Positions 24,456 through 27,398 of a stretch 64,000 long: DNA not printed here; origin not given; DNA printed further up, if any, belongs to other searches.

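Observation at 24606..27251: Lipoprotein combining PKD-like domains with a C-terminal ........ repeat array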

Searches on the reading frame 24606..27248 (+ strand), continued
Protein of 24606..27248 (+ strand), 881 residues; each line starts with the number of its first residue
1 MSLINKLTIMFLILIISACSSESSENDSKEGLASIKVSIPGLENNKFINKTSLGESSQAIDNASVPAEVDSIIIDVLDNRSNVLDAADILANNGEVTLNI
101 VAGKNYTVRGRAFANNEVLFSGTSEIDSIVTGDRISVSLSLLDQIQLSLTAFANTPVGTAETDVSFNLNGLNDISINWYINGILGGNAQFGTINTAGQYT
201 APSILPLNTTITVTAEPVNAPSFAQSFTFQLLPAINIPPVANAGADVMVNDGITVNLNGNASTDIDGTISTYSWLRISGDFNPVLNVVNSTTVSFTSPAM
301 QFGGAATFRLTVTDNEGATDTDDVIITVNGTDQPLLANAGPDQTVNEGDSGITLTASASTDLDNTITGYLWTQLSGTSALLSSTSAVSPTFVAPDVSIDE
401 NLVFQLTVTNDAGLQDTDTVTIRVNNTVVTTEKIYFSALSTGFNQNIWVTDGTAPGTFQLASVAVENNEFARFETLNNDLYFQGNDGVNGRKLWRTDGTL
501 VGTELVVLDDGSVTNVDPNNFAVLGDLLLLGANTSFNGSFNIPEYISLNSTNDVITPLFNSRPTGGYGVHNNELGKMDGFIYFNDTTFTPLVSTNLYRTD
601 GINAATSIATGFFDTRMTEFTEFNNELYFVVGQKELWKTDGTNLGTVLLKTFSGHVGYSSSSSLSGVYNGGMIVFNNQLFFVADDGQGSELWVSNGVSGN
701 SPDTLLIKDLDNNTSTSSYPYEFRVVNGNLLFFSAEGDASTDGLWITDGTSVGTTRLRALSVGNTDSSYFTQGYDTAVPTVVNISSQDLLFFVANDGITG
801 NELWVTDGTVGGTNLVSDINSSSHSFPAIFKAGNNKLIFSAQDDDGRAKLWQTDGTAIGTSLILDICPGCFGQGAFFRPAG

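Call 14: find_encoding_contigs(protein=P0015, flank=10000, max_places=2)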
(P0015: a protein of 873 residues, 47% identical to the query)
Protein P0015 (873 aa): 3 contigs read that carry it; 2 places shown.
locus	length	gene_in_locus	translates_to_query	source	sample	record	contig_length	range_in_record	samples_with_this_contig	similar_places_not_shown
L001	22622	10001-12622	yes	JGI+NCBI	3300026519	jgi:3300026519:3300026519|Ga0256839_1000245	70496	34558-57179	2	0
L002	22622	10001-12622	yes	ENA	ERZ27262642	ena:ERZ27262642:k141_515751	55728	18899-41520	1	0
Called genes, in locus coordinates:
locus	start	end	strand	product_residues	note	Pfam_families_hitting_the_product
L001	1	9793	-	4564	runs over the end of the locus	-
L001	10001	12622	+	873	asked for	PF17963:Big_9 (faint), PF18911:PKD_4, PF22352:K319L-like_PKD, PF02010:REJ (weak), PF21027:Sde0182_C (faint), PF18911:PKD_4 (weak), PF22352:K319L-like_PKD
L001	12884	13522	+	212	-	-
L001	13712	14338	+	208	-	PF00881:Nitroreductase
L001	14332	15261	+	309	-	PF03186:CobD_Cbib, PF17113:AmpE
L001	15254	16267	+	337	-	PF00155:Aminotran_1_2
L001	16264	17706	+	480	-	PF01656:CbiA, PF13500:AAA_26, PF07685:GATase_3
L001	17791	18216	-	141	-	PF07885:Ion_trans_2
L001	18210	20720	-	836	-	PF00072:Response_reg, PF23198:PDE8A_N (faint), PF00072:Response_reg, PF00989:PAS, PF08448:PAS_4, PF13426:PAS_9 (weak), PF00990:GGDEF, PF00563:EAL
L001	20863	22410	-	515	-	PF00512:HisKA, PF02518:HATPase_c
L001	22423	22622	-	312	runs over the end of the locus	PF04392:ABC_sub_bind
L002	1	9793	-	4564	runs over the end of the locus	-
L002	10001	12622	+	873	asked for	PF17963:Big_9 (faint), PF18911:PKD_4, PF22352:K319L-like_PKD, PF02010:REJ (weak), PF21027:Sde0182_C (faint), PF18911:PKD_4 (weak), PF22352:K319L-like_PKD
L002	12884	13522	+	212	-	-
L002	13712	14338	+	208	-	PF00881:Nitroreductase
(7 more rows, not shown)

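Call 15: find_encoding_contigs(protein=P0009, flank=10000, max_places=2)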
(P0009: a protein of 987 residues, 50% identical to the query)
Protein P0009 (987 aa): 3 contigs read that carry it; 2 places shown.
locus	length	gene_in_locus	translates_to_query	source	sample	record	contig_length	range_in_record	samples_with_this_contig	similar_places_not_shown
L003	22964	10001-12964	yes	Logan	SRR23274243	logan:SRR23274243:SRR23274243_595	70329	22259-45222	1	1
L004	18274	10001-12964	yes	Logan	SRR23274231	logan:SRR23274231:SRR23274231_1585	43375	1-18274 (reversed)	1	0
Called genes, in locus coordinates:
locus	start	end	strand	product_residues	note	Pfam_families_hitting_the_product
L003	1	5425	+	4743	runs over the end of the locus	-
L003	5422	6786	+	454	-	PF00041:fn3 (faint), PF25788:Ig_Rha78A_N (faint), PF25833:Fn3_SaeA_3rd (faint), PF21910:GH85_C (faint)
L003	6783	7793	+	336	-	-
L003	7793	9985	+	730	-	-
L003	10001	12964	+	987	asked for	PF18911:PKD_4, PF22352:K319L-like_PKD, PF17963:Big_9 (weak), PF18911:PKD_4, PF22352:K319L-like_PKD, PF02010:REJ (weak), PF18911:PKD_4 (weak), PF22352:K319L-like_PKD, +1 more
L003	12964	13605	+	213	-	PF00072:Response_reg, PF00196:GerE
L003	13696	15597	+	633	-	-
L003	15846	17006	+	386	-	PF00355:Rieske, PF00848:Ring_hydroxyl_A, PF19112:VanA_C (weak)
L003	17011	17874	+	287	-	-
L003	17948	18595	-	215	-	PF00440:TetR_N, PF08359:TetR_C_4 (weak)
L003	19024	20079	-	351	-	PF13379:NMT1_2, PF09084:NMT1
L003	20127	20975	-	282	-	PF00005:ABC_tran, PF13304:AAA_21 (faint)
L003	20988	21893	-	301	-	PF00528:BPD_transp_1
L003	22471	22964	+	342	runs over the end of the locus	PF13416:SBP_bac_8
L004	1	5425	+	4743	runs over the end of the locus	-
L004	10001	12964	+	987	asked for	PF18911:PKD_4, PF22352:K319L-like_PKD, PF17963:Big_9 (weak), PF18911:PKD_4, PF22352:K319L-like_PKD, PF02010:REJ (weak), PF18911:PKD_4 (weak), PF22352:K319L-like_PKD, +1 more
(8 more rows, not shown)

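Call 16: find_encoding_contigs(protein=P0022, flank=10000, max_places=2)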
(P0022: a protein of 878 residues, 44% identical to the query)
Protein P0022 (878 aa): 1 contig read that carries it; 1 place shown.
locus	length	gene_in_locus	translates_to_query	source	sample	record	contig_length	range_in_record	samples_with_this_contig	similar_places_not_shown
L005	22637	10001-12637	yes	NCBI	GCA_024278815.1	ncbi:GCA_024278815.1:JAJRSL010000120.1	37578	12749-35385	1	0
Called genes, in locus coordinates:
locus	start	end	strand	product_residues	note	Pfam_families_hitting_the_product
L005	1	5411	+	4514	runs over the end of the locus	-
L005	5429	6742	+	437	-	PF00041:fn3 (faint), PF25832:Fn3_SaeA_2nd (faint), PF25833:Fn3_SaeA_3rd (faint)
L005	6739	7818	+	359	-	-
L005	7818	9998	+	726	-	-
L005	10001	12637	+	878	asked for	PF17963:Big_9 (faint), PF00801:PKD (faint), PF02010:REJ (faint), PF18911:PKD_4 (weak), PF22352:K319L-like_PKD, PF21027:Sde0182_C (faint), PF18911:PKD_4 (weak), PF22352:K319L-like_PKD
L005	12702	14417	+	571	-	PF00512:HisKA, PF02518:HATPase_c, PF00072:Response_reg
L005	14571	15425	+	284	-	PF00106:adh_short, PF01370:Epimerase (faint), PF05368:NmrA (weak), PF08659:KR, PF08643:DUF1776 (weak), PF13460:NAD_binding_10, PF13561:adh_short_C2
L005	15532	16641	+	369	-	PF00923:TAL_FSA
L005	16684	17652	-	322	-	PF04055:Radical_SAM, PF12345:DUF3641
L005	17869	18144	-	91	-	PF12112:DUF3579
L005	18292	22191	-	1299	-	PF18076:FGAR-AT_N, PF18072:FGAR-AT_linker, PF02769:AIRS_C, PF22689:FGAR-AT_PurM_N-like, PF02769:AIRS_C, PF13507:GATase_5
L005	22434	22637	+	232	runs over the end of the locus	PF01557:FAA_hydrolase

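Call 33: find_encoding_contigs(protein=P0018, flank=10000, max_places=1)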
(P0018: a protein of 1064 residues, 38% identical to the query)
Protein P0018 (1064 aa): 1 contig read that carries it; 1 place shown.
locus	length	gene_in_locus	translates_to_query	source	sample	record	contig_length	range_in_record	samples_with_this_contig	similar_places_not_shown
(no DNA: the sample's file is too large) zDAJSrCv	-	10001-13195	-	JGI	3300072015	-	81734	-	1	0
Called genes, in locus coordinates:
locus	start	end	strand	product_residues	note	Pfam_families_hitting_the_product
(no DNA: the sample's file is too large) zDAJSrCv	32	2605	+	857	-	-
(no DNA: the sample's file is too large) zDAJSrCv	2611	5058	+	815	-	-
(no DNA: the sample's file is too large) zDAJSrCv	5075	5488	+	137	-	-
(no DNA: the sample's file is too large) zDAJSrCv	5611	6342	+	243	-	-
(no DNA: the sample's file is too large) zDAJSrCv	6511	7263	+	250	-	-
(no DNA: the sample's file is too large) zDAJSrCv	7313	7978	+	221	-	-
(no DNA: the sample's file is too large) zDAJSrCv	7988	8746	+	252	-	-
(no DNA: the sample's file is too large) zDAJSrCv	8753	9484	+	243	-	PF13620:CarboxypepD_reg (weak)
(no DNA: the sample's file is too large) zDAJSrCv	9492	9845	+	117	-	-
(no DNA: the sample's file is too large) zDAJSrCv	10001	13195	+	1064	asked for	PF13895:Ig_2 (faint), PF17963:Big_9 (weak), PF18911:PKD_4 (weak), PF21027:Sde0182_C (faint), PF22352:K319L-like_PKD, PF02010:REJ (weak), PF22352:K319L-like_PKD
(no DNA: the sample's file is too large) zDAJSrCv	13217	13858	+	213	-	PF00072:Response_reg, PF00196:GerE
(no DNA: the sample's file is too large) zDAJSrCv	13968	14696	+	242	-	-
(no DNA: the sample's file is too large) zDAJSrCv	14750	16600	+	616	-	PF02518:HATPase_c (weak)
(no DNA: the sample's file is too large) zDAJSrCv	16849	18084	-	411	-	PF01743:PolyA_pol, PF12627:PolyA_pol_RNAbd, PF01966:HD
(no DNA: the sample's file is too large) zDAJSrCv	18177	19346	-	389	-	PF00266:Aminotran_5, PF00155:Aminotran_1_2 (faint)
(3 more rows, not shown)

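Call 34: find_encoding_contigs(protein=P0013, flank=10000, max_places=1)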
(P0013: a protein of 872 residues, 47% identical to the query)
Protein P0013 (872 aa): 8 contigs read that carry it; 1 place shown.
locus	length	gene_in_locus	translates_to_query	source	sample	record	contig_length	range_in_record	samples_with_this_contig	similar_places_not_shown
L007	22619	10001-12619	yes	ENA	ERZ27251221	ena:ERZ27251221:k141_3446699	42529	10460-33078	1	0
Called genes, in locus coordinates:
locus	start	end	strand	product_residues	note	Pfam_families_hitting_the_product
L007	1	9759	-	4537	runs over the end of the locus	-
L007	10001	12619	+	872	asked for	PF02010:REJ (faint), PF18911:PKD_4 (faint), PF22352:K319L-like_PKD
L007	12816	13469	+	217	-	PF00072:Response_reg, PF00196:GerE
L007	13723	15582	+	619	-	PF07695:7TMR-DISM_7TM (weak)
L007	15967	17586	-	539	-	PF08238:Sel1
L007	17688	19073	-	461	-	PF13372:Alginate_exp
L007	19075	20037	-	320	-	-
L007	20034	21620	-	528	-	PF05048:NosD, PF13229:Beta_helix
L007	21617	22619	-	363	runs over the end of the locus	-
